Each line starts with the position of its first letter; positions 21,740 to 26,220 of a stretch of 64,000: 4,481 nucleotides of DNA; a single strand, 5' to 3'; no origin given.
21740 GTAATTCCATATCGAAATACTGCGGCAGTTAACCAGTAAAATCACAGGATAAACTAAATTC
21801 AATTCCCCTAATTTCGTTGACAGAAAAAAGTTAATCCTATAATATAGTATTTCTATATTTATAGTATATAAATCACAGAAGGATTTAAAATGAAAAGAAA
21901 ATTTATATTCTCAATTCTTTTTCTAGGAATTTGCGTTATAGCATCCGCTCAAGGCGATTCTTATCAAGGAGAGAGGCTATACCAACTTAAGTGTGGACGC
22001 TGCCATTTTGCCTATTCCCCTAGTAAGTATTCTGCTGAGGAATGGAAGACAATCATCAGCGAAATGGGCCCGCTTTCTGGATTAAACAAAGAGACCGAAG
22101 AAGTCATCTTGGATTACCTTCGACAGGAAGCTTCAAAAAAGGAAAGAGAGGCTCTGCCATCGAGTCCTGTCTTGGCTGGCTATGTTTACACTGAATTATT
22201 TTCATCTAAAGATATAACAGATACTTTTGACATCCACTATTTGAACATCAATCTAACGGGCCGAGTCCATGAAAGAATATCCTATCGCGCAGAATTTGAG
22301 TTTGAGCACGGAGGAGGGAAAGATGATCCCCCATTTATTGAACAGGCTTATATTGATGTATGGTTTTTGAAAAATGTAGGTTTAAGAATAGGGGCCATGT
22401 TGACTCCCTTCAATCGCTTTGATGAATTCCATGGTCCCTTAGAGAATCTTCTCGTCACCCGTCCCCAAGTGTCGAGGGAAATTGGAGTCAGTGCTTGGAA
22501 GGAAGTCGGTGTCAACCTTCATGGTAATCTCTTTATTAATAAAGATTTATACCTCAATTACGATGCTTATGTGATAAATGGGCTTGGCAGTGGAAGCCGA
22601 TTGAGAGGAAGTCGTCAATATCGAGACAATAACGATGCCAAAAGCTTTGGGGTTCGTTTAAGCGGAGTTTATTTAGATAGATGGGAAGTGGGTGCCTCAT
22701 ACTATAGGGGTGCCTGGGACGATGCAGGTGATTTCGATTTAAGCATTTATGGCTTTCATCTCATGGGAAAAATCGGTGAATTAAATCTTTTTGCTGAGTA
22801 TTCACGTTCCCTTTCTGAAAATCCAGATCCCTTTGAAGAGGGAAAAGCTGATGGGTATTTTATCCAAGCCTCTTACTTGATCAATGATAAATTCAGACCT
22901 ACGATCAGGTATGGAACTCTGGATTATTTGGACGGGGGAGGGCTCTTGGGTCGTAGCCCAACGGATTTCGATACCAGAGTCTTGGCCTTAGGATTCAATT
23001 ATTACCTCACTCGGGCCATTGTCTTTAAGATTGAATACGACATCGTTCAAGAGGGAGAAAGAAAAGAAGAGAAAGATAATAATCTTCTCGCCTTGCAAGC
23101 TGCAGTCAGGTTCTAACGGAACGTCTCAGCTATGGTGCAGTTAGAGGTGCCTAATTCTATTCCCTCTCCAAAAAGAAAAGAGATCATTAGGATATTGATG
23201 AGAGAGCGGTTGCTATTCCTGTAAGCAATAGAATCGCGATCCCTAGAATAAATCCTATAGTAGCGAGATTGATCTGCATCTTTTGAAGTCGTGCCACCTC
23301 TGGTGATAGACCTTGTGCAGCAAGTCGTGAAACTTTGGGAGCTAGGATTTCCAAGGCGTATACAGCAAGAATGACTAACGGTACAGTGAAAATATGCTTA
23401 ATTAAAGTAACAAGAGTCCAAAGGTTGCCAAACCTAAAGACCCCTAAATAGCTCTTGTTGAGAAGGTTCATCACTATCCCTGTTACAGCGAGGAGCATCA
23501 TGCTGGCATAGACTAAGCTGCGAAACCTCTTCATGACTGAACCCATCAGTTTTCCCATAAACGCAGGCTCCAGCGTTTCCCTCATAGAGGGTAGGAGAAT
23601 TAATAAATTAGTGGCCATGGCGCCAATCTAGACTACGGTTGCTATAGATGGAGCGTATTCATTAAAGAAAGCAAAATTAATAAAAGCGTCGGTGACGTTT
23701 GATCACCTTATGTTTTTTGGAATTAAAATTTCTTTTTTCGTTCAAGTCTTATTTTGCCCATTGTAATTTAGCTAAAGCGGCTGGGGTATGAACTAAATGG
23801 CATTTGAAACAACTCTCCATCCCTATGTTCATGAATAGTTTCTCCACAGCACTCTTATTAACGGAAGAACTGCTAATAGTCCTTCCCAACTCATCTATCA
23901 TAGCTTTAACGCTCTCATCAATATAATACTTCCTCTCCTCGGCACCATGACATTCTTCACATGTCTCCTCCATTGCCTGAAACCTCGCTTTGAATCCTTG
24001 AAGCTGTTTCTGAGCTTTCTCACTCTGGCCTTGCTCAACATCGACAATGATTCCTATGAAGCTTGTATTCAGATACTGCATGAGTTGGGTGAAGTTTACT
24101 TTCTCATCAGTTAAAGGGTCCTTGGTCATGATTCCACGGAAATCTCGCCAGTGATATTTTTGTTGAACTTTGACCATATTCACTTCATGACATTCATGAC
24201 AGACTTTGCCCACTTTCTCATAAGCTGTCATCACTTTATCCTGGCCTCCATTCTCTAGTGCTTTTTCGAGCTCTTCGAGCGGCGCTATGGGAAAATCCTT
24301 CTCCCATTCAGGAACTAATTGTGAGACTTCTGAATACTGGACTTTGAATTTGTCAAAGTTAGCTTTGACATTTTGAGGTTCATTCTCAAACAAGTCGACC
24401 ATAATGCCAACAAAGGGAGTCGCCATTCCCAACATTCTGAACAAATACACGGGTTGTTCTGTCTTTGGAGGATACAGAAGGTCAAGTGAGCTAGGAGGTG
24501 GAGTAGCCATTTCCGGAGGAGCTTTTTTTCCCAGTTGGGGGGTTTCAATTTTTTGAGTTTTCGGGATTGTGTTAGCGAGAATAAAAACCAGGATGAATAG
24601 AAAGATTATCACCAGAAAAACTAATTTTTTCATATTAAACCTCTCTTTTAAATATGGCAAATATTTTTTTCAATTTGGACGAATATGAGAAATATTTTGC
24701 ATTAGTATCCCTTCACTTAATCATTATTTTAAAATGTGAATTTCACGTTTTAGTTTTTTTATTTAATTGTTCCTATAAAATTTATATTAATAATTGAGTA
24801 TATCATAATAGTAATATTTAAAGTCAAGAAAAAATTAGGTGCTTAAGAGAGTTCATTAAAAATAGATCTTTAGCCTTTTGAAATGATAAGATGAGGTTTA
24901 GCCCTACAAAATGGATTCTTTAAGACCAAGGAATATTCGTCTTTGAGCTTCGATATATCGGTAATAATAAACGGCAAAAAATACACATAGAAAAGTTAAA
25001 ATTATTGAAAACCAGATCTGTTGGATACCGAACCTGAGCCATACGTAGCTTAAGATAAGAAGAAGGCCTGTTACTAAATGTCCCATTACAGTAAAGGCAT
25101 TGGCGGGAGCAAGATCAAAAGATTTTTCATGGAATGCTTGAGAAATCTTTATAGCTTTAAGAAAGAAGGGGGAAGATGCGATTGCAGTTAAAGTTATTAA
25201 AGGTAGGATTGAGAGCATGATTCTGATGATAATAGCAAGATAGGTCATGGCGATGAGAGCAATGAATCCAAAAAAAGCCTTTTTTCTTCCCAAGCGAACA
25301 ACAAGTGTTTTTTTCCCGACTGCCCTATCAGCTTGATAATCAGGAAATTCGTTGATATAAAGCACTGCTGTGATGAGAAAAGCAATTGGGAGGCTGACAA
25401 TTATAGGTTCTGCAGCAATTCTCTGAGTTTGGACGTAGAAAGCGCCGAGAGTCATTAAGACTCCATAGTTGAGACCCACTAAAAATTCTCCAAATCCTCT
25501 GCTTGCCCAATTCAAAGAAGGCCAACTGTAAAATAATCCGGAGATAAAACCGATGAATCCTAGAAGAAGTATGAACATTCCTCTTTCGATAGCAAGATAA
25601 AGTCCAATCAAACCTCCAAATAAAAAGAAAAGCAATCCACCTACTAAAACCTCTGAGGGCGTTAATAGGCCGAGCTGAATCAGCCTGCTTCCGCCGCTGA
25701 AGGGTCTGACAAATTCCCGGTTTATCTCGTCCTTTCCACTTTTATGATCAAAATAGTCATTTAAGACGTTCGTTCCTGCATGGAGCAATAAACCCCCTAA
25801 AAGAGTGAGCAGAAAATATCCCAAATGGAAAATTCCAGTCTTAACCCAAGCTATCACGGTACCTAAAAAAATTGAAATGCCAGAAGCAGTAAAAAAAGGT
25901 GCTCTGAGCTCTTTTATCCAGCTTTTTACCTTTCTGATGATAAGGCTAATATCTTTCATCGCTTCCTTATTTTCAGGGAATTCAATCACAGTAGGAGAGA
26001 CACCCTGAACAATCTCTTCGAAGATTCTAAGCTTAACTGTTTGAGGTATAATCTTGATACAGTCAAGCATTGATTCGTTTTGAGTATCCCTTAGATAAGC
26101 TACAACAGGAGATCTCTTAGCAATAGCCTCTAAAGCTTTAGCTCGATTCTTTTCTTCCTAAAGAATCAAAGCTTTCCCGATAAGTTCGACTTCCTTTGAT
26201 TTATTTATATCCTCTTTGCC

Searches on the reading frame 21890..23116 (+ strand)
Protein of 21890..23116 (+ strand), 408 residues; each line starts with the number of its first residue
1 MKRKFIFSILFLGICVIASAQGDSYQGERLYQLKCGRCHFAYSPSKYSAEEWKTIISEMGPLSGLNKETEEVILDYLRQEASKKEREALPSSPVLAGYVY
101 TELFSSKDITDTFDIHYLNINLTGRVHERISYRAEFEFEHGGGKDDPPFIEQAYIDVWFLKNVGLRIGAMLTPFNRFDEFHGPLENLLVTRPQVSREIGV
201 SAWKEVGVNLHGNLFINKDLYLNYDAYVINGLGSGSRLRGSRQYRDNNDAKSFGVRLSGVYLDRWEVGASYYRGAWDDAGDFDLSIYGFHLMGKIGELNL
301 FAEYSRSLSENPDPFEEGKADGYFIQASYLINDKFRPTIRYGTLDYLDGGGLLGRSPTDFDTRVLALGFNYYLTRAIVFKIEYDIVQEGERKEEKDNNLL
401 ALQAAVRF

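Call 52: search_protein_families(library=pfam, proteins=[window:21890-23116:+], max_evalue=0.00001)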
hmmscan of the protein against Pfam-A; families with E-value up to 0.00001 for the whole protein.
window:21890-23116:+ (408 aa): 3 families
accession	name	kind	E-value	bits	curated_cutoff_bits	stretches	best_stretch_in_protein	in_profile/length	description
PF07396.17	Porin_O_P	-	4.2e-12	46.4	20.9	1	108-256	22-160/370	Phosphate-selective porin O and P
PF13609.12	Porin_4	-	1e-09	39.1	27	1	117-383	51-302/310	Gram-negative porin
PF09626.15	DHC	-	8.1e-07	30.5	22.2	1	31-87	1-61/116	Dihaem cytochrome c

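Call 73: search_protein_families(library=pfam, proteins=[window:21890-23116:+], max_evalue=1)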
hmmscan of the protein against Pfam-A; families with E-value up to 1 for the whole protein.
window:21890-23116:+ (408 aa): 6 families
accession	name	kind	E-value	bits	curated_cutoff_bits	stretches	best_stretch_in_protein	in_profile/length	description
PF07396.17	Porin_O_P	-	4.2e-12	46.4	20.9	2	108-256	22-160/370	Phosphate-selective porin O and P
PF13609.12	Porin_4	-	1e-09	39.1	27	1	117-383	51-302/310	Gram-negative porin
PF09626.15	DHC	-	8.1e-07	30.5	22.2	1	31-87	1-61/116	Dihaem cytochrome c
PF07642.17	BBP2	-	0.0018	18.1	26.2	1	246-408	165-339/339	Putative beta-barrel porin-2, OmpL-like. bbp2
PF21620.4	SlpA_C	-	0.0071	15.2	35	1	238-312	186-263/656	S-layer protein SlpA, beta-barrel domain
PF13505.12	OMP_b-brl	-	0.12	13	28.7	1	267-408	26-175/175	Outer membrane protein beta-barrel domain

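Call 75: search_protein_families(library=ncbifam, proteins=[window:21890-23116:+], max_evalue=0.00001)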
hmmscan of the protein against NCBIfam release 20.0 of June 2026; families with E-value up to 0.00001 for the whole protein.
window:21890-23116:+ (408 aa): 0 families

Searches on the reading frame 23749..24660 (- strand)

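Call 52: search_protein_families(library=pfam, proteins=[window:23749-24660:-], max_evalue=0.00001)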
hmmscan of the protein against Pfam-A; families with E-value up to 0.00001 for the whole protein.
window:23749-24660:- (303 aa): 2 families
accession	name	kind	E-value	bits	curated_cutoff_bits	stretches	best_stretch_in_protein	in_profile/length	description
PF01322.25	Cytochrom_C_2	-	3.8e-08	34.7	26.5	0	129-159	88-118/121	Cytochrome C'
PF22113.1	Mtrc-MtrF_II-IV_dom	-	3.4e-06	27.1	30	1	146-296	24-135/176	Outer membrane cytochrome MtrC/MtrF-like, domains II/IV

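Call 75: search_protein_families(library=ncbifam, proteins=[window:23749-24660:-], max_evalue=0.00001)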
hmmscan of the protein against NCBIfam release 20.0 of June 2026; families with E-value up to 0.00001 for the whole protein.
window:23749-24660:- (303 aa): 0 families

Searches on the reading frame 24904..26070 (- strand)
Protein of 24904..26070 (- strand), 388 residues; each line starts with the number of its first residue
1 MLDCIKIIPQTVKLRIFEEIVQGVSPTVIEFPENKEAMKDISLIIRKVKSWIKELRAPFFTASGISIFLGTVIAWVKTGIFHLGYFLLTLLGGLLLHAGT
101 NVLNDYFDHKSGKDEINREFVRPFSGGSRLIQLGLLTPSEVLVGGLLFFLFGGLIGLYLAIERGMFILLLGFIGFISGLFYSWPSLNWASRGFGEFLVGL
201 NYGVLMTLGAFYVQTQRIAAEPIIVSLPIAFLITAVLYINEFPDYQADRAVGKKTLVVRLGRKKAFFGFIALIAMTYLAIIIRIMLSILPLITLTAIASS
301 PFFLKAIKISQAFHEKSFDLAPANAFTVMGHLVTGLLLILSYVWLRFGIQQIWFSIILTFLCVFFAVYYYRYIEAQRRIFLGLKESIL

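Call 52: search_protein_families(library=pfam, proteins=[window:24904-26070:-], max_evalue=0.00001)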
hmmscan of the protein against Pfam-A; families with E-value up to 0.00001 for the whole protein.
window:24904-26070:- (388 aa): 1 family
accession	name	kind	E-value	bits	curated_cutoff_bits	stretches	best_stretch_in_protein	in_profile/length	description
PF01040.23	UbiA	-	9.2e-32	110.7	34.2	1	66-303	4-224/250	UbiA prenyltransferase family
